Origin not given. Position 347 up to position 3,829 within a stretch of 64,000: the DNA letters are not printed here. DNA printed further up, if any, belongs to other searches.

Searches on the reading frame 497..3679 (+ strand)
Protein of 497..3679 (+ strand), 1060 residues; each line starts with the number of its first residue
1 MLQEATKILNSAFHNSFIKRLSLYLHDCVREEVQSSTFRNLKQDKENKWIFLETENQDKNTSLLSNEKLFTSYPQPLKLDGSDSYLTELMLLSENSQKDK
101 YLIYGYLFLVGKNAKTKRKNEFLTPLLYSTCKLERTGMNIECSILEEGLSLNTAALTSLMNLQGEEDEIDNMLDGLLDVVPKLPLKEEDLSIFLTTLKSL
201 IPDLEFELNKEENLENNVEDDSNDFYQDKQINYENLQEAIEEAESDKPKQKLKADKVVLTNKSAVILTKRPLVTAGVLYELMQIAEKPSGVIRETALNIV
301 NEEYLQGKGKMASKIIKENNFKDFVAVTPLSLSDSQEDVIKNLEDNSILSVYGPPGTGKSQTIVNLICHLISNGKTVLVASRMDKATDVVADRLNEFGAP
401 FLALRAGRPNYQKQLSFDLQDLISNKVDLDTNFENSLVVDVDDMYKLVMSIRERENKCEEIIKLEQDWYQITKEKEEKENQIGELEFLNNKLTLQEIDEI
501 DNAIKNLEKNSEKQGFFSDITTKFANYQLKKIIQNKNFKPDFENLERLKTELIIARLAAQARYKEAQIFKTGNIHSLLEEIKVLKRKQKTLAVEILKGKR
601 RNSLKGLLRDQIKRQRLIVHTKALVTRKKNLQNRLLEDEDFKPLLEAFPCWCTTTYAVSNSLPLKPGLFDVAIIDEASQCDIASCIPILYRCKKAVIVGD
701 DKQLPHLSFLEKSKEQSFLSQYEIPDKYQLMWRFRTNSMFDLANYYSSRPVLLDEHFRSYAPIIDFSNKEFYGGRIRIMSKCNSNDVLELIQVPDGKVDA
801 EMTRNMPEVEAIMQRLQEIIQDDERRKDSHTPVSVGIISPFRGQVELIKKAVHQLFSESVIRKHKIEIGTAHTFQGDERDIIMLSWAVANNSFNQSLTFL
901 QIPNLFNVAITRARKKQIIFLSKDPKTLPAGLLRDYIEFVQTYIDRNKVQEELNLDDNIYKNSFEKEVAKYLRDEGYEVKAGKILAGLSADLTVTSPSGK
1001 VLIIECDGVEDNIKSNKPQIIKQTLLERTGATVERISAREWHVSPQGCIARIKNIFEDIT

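Call 10: search_protein_families(library=pfam, proteins=[window:497-3679:+], max_evalue=0.01)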
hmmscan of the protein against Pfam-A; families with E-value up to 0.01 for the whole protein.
window:497-3679:+ (1060 aa): 11 families
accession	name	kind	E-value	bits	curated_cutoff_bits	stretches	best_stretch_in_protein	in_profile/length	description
PF13087.12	AAA_12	-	6.3e-26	91.6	27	1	738-920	4-191/195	AAA domain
PF13086.12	AAA_11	-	6.8e-25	88.7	27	1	332-705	2-251/257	AAA domain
PF18741.7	MTES_1575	-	7.8e-13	48.8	38.2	1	964-1053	1-93/96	REase_MTES_1575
PF13245.12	AAA_19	-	2.2e-09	38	25.1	1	336-397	1-64/134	AAA domain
PF01443.25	Viral_helicase1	-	3.6e-09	37.2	21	0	665-737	56-133/228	Viral superfamily 1 RNA helicase core domain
PF13604.12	AAA_30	-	2.5e-08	34.3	27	1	332-394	2-66/191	AAA domain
PF20720.3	nSTAND3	-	5.2e-06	26.7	27.2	1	336-392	7-63/155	Novel STAND NTPase 3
PF00580.27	UvrD-helicase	-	8.8e-05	22.7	23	1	333-703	2-250/271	UvrD/REP helicase N-terminal domain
PF02562.22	PhoH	-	0.0028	17.6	27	0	333-374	6-47/205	PhoH-like protein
PF24883.2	NPHP3_N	-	0.0089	16.7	24.8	0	338-378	14-54/164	Nephrocystin 3, N-terminal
PF00142.24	Fer4_NifH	-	0.0092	15.9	25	0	349-380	3-34/271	4Fe-4S iron sulfur cluster binding proteins, NifH/frxC family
